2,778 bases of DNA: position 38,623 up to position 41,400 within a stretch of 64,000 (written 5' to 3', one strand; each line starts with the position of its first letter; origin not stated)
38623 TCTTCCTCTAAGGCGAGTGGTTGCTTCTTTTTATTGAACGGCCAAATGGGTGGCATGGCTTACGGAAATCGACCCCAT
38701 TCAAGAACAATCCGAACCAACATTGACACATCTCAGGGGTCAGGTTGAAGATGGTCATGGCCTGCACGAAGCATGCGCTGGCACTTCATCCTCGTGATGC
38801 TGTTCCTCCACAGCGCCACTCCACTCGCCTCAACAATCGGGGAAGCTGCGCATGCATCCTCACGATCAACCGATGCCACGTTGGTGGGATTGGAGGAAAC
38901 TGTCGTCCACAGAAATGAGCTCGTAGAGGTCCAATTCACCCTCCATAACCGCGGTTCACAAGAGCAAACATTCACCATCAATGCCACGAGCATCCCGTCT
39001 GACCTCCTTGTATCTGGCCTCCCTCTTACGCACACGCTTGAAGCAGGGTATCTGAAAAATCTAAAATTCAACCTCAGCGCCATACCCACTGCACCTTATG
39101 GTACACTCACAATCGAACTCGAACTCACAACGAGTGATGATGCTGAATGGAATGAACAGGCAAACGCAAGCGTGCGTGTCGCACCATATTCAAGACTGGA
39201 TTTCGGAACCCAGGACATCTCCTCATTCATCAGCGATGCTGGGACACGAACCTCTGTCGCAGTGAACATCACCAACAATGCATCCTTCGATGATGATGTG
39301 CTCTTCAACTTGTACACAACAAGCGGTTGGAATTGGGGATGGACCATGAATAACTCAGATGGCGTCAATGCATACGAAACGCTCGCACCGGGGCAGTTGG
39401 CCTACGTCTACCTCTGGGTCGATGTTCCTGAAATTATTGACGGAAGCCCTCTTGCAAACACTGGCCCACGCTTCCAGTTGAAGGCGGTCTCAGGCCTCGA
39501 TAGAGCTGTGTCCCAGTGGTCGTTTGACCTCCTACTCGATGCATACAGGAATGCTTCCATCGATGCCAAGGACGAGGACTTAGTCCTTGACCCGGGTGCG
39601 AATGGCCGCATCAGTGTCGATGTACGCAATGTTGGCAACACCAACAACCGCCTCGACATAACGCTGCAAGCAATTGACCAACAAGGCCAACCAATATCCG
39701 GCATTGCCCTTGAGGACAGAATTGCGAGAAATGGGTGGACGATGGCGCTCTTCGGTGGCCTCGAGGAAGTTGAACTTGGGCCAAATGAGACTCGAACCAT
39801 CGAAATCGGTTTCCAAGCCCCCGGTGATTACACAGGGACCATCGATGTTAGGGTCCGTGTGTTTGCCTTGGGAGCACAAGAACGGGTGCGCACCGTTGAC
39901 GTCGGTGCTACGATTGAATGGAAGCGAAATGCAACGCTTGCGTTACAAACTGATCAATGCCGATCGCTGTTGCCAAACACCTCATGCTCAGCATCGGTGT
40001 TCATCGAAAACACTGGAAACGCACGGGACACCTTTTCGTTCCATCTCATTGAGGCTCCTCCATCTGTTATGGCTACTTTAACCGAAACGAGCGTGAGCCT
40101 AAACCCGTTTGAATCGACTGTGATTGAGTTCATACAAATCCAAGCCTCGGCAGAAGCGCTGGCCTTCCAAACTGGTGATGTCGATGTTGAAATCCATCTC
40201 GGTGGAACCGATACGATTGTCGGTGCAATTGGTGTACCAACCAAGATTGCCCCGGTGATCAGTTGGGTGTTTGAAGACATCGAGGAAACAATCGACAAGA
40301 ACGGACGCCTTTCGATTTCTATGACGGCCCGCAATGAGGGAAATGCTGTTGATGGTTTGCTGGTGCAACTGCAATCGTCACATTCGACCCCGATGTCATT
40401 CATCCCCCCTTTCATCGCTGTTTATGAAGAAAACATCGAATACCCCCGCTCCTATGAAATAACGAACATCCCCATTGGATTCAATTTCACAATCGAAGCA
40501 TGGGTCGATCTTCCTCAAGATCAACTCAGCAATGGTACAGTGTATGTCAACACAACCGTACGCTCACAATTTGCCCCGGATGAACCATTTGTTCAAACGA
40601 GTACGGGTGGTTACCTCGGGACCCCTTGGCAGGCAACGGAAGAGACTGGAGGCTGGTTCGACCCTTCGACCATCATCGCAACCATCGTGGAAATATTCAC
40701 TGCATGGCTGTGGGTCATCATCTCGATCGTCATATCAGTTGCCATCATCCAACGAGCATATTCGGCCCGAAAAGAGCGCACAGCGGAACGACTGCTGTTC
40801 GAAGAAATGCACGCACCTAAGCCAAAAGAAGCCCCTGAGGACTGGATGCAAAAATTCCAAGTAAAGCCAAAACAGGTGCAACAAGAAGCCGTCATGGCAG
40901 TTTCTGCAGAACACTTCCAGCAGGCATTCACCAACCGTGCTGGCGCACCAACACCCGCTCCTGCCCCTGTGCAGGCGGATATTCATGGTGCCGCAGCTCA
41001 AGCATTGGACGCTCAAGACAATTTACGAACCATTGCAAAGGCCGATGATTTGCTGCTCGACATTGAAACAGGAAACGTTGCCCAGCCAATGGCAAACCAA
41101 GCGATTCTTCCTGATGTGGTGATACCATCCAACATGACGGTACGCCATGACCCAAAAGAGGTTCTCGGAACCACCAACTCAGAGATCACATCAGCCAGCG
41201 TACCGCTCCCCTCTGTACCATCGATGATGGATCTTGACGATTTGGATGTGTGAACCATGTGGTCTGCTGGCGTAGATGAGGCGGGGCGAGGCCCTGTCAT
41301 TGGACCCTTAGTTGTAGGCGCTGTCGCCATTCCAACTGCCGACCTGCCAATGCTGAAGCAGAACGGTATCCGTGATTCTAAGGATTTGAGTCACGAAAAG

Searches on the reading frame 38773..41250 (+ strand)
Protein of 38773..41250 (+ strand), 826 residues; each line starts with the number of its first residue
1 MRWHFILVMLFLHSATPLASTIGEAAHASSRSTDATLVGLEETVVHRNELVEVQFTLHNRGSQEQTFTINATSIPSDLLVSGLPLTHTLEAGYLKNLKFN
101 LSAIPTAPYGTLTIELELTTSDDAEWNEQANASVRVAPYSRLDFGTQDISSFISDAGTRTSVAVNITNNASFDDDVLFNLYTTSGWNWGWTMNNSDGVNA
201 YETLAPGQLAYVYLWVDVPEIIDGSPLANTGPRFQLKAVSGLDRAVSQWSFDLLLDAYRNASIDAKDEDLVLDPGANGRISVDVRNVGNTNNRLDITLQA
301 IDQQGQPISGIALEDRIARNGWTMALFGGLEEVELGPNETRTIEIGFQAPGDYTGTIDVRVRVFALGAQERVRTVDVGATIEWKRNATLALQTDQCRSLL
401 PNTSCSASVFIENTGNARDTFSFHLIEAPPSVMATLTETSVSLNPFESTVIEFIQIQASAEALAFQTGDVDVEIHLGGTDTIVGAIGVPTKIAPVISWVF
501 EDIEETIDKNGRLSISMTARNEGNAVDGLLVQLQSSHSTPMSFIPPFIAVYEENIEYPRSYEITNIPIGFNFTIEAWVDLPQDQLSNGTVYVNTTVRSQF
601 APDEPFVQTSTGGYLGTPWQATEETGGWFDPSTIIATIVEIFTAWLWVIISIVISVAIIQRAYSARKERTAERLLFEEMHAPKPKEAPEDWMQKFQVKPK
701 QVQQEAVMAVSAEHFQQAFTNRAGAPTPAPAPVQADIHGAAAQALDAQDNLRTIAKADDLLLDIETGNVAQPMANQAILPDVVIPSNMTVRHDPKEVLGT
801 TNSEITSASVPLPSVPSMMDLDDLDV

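Call 62: search_protein_families(library=pfam, proteins=[window:38773-41250:+], max_evalue=0.01)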
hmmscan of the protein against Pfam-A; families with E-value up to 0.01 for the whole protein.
window:38773-41250:+ (826 aa): 1 family
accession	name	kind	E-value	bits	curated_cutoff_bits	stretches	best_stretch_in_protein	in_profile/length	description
PF11614.14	FixG_C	-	0.0016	19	25.6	0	54-124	36-105/119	IG-like fold at C-terminal of FixG, putative oxidoreductase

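Call 75: find_homologous_proteins(query=window:38773-41250:+, max_evalue=1e-10)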
Query window:38773-41250:+ (826 aa): 207 proteins with E <= 1e-10 among 8000 candidates; the best 120 are listed.
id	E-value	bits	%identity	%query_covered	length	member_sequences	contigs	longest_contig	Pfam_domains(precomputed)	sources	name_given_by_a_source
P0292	0.0e+0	1845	100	100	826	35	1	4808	-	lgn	-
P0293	0.0e+0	1736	93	100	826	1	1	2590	-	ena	-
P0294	0.0e+0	1735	93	100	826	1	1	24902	-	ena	-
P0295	0.0e+0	1734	93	100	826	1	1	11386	-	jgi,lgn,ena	-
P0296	0.0e+0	1734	93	100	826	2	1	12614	-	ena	-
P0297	0.0e+0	1731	93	100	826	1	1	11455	-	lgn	-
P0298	0.0e+0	1727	93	100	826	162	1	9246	-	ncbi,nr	ncbi:MAG: hypothetical protein P8Q85_01860 [Candidatus Poseidoniaceae archaeon]|nr:hypothetical prot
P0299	0.0e+0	1663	88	100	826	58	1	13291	-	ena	-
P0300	0.0e+0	1623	87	100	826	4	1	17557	-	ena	-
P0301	0.0e+0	1435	76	100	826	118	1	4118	-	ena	-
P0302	0.0e+0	1366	74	97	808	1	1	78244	-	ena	-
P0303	0.0e+0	1365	74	97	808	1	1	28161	-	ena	-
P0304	0.0e+0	1362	74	97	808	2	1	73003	-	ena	-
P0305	0.0e+0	1314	71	97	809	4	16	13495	-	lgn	-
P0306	0.0e+0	1298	69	100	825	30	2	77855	-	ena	-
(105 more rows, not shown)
